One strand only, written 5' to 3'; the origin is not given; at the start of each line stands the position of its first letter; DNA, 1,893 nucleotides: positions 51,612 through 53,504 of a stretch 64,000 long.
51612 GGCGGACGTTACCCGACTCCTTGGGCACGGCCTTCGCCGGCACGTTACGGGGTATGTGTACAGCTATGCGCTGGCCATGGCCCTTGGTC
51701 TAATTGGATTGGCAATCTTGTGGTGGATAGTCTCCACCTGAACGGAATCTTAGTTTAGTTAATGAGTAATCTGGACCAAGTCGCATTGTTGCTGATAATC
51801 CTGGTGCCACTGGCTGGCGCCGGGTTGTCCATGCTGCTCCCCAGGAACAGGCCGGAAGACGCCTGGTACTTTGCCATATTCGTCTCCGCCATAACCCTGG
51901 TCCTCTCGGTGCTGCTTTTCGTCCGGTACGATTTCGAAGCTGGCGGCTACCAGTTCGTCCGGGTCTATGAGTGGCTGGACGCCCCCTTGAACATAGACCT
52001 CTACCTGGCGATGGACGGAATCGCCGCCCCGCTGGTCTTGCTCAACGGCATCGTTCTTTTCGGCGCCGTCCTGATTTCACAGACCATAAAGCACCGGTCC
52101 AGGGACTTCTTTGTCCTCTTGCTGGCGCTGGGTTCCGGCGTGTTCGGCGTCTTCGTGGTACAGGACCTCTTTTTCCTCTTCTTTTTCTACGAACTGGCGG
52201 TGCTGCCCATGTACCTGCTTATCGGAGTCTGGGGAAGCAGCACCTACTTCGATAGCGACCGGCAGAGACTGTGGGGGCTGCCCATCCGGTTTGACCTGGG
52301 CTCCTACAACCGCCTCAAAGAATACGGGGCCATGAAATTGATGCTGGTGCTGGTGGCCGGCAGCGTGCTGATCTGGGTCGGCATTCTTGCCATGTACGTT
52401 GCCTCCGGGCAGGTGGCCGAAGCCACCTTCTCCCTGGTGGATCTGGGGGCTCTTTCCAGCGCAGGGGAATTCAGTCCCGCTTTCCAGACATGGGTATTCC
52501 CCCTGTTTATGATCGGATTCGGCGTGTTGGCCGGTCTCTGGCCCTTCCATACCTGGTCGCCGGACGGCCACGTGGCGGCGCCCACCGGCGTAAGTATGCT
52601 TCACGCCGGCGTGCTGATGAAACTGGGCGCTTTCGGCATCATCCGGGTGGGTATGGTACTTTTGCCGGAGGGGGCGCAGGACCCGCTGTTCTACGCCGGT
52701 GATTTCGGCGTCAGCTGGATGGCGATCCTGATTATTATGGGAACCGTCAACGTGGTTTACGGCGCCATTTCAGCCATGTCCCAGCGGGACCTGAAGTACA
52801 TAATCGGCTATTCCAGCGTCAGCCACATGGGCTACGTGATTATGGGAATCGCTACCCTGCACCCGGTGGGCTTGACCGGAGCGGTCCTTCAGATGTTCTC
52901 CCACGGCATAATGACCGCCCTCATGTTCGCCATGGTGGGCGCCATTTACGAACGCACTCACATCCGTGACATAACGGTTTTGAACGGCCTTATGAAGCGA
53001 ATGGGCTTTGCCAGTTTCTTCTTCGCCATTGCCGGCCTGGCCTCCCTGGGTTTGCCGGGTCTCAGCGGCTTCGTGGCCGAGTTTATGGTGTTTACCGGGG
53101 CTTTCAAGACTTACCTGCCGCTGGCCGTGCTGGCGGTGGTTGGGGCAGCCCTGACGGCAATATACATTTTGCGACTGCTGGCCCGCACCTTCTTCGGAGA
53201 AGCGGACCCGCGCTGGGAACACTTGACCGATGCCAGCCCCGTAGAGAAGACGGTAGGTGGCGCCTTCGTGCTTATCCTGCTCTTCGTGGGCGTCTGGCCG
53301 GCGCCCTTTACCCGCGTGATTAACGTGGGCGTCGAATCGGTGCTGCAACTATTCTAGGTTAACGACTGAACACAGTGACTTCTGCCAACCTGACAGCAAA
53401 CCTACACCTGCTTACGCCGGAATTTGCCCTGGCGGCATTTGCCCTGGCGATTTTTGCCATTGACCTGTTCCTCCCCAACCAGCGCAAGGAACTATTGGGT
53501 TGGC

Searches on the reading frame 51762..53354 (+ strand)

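Call 51: search_protein_families(library=pfam, proteins=[window:51762-53354:+], max_evalue=0.00001)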
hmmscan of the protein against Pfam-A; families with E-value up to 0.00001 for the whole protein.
window:51762-53354:+ (531 aa): 1 family
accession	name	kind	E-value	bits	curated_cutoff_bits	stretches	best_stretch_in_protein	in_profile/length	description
PF00361.26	Proton_antipo_M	-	1.3e-52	179.3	21.5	1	185-465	30-294/294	NADH:quinone oxidoreductase/Mrp antiporter, TM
